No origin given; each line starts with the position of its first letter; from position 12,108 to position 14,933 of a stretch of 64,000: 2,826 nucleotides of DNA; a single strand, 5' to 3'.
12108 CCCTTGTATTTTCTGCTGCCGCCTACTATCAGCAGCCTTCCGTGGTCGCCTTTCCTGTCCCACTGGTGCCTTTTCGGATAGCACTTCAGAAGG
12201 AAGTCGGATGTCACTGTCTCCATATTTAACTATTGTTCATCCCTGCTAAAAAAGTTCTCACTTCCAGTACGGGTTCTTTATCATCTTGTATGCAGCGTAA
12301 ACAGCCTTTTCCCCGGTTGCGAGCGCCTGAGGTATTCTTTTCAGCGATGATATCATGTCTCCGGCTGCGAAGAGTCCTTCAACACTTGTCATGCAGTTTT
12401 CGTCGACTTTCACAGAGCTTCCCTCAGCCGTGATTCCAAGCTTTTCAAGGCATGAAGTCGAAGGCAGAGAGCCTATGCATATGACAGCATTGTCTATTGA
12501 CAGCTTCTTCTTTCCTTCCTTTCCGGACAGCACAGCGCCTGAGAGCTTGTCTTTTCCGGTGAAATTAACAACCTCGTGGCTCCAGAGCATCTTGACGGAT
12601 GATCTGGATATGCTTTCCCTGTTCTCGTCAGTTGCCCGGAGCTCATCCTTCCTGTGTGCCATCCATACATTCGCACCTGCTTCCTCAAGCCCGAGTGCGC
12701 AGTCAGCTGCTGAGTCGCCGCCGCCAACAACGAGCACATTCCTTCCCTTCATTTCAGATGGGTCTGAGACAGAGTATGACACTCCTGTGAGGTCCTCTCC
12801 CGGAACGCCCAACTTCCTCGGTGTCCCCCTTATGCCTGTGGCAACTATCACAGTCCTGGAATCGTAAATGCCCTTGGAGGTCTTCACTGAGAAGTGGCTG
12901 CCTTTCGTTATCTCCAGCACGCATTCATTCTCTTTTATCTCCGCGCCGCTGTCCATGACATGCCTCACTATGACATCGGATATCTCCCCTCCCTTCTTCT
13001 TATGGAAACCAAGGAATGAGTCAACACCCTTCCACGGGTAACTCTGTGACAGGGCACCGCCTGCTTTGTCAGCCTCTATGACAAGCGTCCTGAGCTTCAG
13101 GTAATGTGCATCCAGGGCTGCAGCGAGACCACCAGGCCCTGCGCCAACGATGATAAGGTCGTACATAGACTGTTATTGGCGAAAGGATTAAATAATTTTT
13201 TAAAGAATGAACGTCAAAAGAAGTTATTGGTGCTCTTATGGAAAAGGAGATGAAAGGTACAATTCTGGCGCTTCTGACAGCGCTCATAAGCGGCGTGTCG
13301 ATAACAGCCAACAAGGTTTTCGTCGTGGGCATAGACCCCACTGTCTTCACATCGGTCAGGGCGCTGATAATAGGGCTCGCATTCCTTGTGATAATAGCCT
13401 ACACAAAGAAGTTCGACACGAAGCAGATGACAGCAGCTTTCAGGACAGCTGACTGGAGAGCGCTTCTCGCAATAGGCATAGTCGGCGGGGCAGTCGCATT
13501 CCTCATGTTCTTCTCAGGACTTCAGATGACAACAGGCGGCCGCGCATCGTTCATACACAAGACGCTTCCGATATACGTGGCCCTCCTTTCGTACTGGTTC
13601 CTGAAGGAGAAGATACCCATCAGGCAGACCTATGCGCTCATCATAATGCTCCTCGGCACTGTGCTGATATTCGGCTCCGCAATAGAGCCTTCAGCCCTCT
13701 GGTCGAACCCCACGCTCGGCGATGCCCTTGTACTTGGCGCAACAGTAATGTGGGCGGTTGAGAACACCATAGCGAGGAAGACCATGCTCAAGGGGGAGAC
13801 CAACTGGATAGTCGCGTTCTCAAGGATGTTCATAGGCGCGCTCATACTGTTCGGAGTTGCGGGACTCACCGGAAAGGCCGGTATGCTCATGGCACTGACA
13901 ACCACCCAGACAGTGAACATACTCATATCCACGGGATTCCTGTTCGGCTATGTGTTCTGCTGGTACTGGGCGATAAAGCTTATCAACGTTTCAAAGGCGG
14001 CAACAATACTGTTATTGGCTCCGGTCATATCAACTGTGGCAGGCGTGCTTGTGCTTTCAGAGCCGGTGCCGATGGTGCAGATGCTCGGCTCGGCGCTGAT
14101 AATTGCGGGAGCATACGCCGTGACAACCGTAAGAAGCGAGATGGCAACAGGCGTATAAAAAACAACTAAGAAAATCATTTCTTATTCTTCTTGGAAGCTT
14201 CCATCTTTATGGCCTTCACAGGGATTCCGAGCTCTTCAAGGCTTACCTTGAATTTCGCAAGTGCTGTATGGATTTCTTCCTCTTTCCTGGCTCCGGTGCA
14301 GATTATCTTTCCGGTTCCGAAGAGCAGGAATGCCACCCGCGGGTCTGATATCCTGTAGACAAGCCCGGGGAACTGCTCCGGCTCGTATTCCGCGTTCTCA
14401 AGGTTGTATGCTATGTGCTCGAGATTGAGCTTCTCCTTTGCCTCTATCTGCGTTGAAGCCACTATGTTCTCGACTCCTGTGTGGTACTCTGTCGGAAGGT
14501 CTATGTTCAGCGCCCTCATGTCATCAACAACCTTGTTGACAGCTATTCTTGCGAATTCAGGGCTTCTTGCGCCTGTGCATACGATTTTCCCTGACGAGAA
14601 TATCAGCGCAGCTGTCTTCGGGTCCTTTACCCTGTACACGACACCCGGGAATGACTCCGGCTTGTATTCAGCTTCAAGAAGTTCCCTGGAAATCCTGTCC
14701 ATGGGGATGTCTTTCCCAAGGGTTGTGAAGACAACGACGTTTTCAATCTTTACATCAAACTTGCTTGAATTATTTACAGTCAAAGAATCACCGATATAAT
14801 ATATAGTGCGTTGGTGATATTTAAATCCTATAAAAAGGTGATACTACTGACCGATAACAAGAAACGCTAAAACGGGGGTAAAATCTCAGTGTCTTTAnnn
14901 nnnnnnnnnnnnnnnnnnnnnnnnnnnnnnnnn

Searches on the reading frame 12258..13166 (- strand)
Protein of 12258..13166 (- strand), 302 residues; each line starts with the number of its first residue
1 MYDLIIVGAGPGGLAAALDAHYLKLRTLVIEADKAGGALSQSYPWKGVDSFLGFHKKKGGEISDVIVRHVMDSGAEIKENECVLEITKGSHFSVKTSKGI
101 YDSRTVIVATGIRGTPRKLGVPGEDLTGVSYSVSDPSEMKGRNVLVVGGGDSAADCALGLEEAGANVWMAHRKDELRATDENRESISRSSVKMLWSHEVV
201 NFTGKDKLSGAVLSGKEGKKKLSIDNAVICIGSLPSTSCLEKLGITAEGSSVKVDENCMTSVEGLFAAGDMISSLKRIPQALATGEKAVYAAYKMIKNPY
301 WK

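Call 10: search_protein_families(library=pfam, proteins=[window:12258-13163:-], max_evalue=0.001)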
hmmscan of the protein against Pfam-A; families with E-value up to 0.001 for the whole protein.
window:12258-13163:- (301 aa): 11 families
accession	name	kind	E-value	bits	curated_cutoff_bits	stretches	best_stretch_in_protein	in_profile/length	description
PF13738.12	Pyr_redox_3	-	4e-38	131.8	30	2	73-268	95-305/305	Pyridine nucleotide-disulphide oxidoreductase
PF07992.20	Pyr_redox_2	-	4.4e-37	128.5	26.1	1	1-284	1-291/291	Pyridine nucleotide-disulphide oxidoreductase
PF00070.33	Pyr_redox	-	5.4e-12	46.5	22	1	142-206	1-71/82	Pyridine nucleotide-disulphide oxidoreductase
PF00890.30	FAD_binding_2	-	2.4e-11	43.9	20.4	1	2-38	1-38/414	FAD binding domain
PF03486.20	HI0933_like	-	1.5e-09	38.1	50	0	2-35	2-35/244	HI0933-like protein Rossmann domain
PF12831.13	FAD_oxidored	-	2.3e-09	37.5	27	1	2-84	1-75/416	FAD dependent oxidoreductase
PF01266.30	DAO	-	1.8e-07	31.5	27.9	0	2-37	1-38/353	FAD dependent oxidoreductase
PF13434.12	Lys_Orn_oxgnase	-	1.4e-05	24.8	21.3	0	89-180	130-230/339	L-lysine 6-monooxygenase/L-ornithine 5-monooxygenase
PF01134.28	GIDA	-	0.0003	20.4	22.1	0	2-30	1-29/391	Glucose inhibited division protein A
PF13450.12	NAD_binding_8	-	0.00048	20.8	21.9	0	5-43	1-39/68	NAD(P)-binding Rossmann-like domain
PF13241.12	NAD_binding_7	-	0.00067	20.6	22.1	0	137-172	4-39/104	Putative NAD(P)-binding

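Call 18: find_encoding_contigs(protein=window:12258-13166:-, flank=10000, max_places=10)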
Protein window:12258-13166:- (302 aa): 1 contig read that carries it; 1 place shown.
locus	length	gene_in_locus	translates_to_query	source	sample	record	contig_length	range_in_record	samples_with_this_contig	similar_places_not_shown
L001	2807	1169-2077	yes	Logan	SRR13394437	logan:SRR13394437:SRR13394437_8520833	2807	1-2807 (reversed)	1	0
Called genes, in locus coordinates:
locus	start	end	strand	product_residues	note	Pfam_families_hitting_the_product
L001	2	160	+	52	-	?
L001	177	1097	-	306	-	PF00892:EamA, PF03151:TPT (faint), PF00892:EamA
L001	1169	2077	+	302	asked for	PF00890:FAD_binding_2 (faint), PF01266:DAO (faint), PF03486:HI0933_like (faint), PF07992:Pyr_redox_2, PF12831:FAD_oxidored (weak), PF13434:Lys_Orn_oxgnase (faint), PF13738:Pyr_redox_3, PF00070:Pyr_redox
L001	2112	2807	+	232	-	?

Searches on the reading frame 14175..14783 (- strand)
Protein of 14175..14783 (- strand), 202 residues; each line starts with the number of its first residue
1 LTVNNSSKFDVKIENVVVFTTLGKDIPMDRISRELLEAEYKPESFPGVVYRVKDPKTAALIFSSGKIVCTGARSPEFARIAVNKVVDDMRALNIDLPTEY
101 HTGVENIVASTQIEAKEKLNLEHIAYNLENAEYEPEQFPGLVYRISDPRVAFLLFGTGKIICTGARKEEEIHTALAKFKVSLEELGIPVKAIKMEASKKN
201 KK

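Call 10: search_protein_families(library=pfam, proteins=[window:14175-14780:-], max_evalue=0.001)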
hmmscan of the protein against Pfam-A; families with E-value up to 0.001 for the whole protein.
window:14175-14780:- (201 aa): 1 family
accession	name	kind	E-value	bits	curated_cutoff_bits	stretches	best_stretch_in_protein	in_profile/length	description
PF00352.27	TBP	-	2.6e-55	184.7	22.9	2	103-183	4-84/85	Transcription factor TFIID (or TATA-binding protein, TBP)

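Call 15: find_encoding_contigs(protein=window:14175-14783:-, flank=10000, max_places=10)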
Protein window:14175-14783:- (202 aa): no gene with exactly this product is on record in the collection.

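Call 19: find_related_loci(query=window:14175-14780:-, collection=genome_contigs, flank=10000)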
Query window:14175-14780:- (201 aa) in genome_contigs; peptide patterns used: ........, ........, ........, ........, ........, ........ (x = any residue, [..] = any of these).
173 stretches matched a pattern; 20 encode a relative of the query (tblastn E <= 1e-3); 19 distinct loci.
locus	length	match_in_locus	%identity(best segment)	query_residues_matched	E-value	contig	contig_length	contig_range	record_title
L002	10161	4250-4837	95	1-196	2e-124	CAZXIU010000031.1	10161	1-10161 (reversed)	MAG TPA_asm: uncultured archaeon isolate binchicken_co129_810 genome assembly, contig: NODE_21105_length_10161_cov_6.039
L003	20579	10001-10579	92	6-198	8e-120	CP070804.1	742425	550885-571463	MAG: Candidatus Aenigmatarchaeota archaeon isolate bin1329 chromosome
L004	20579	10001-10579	91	6-198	7e-119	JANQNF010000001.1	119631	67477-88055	MAG: archaeon isolate PL23a_bin.95 k99_6614902, whole genome shotgun sequence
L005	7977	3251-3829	92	6-198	1e-118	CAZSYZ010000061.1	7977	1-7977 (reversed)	MAG TPA_asm: uncultured archaeon isolate binchicken_co89_221 genome assembly, contig: NODE_18966_length_7977_cov_5.64289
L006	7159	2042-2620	90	6-198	6e-118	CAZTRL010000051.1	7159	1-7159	MAG TPA_asm: uncultured archaeon isolate binchicken_co151_62 genome assembly, contig: NODE_17632_length_7159_cov_6.35881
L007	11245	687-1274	87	3-198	3e-115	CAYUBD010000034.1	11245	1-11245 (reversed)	MAG TPA_asm: uncultured archaeon isolate binchicken_co34_528 genome assembly, contig: NODE_10059_length_11245_cov_7.5411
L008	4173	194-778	88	4-198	1e-115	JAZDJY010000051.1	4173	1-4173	MAG: Candidatus Aenigmatarchaeota archaeon isolate MEGAHIT-group-0.507 k141_2508571, whole genome shotgun sequence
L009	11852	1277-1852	83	7-198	4e-108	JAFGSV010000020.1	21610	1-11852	MAG: Candidatus Aenigmatarchaeota archaeon isolate Zod_Metabat.932 k87_9460173, whole genome shotgun sequence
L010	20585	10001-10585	82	2-196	3e-107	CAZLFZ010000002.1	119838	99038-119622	MAG TPA_asm: uncultured archaeon isolate binchicken_co262_246 genome assembly, contig: NODE_76_length_119838_cov_12.3945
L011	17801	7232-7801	69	2-191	9e-87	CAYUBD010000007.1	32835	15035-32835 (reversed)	MAG TPA_asm: uncultured archaeon isolate binchicken_co34_528 genome assembly, contig: NODE_1917_length_32835_cov_7.63166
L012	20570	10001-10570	67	2-191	3e-86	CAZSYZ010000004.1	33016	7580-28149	MAG TPA_asm: uncultured archaeon isolate binchicken_co89_221 genome assembly, contig: NODE_1928_length_33016_cov_5.67698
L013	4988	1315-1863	70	6-188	5e-86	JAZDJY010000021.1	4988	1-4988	MAG: Candidatus Aenigmatarchaeota archaeon isolate MEGAHIT-group-0.507 k141_13995111, whole genome shotgun sequence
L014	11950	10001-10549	69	6-188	1e-85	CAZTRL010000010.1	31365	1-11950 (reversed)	MAG TPA_asm: uncultured archaeon isolate binchicken_co151_62 genome assembly, contig: NODE_1854_length_31365_cov_7.89658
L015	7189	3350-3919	67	2-191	4e-85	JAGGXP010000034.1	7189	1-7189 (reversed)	MAG: Candidatus Aenigmatarchaeota archaeon isolate AUK155 PB_MBMC_109_c_000000000008, whole genome shotgun sequence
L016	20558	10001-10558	70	6-191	1e-84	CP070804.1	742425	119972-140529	MAG: Candidatus Aenigmatarchaeota archaeon isolate bin1329 chromosome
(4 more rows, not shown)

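Call 29: find_related_loci(query=window:14175-14780:-, collection=metagenome_contigs, flank=10000)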
Query window:14175-14780:- (201 aa) in metagenome_contigs; peptide patterns used: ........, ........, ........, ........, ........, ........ (x = any residue, [..] = any of these).
219 stretches matched a pattern; 30 encode a relative of the query (tblastn E <= 1e-3); 29 distinct loci.
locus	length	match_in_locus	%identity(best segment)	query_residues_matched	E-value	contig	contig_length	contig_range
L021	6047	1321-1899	92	6-198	8e-119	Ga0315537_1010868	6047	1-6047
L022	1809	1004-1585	91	5-198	2e-126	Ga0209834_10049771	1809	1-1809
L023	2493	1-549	90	16-198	9e-117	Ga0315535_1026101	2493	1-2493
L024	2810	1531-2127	84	7-198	4e-112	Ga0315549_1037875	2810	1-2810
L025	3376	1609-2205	83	7-198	2e-109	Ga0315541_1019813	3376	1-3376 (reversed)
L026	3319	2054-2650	83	7-198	2e-109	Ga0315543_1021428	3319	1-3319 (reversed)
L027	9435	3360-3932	83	6-196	2e-107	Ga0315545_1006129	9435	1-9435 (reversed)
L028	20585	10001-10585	82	2-196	2e-107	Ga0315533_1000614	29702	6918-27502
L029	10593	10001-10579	84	7-192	6e-107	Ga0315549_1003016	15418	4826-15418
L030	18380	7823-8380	85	7-192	6e-107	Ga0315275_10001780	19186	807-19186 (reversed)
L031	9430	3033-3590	85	7-192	6e-107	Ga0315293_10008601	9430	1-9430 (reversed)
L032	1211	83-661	80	6-198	2e-114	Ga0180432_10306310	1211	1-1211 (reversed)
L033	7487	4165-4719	83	4-188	1e-104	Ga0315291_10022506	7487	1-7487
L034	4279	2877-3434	83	7-192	5e-105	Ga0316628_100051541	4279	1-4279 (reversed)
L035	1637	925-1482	81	6-191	3e-107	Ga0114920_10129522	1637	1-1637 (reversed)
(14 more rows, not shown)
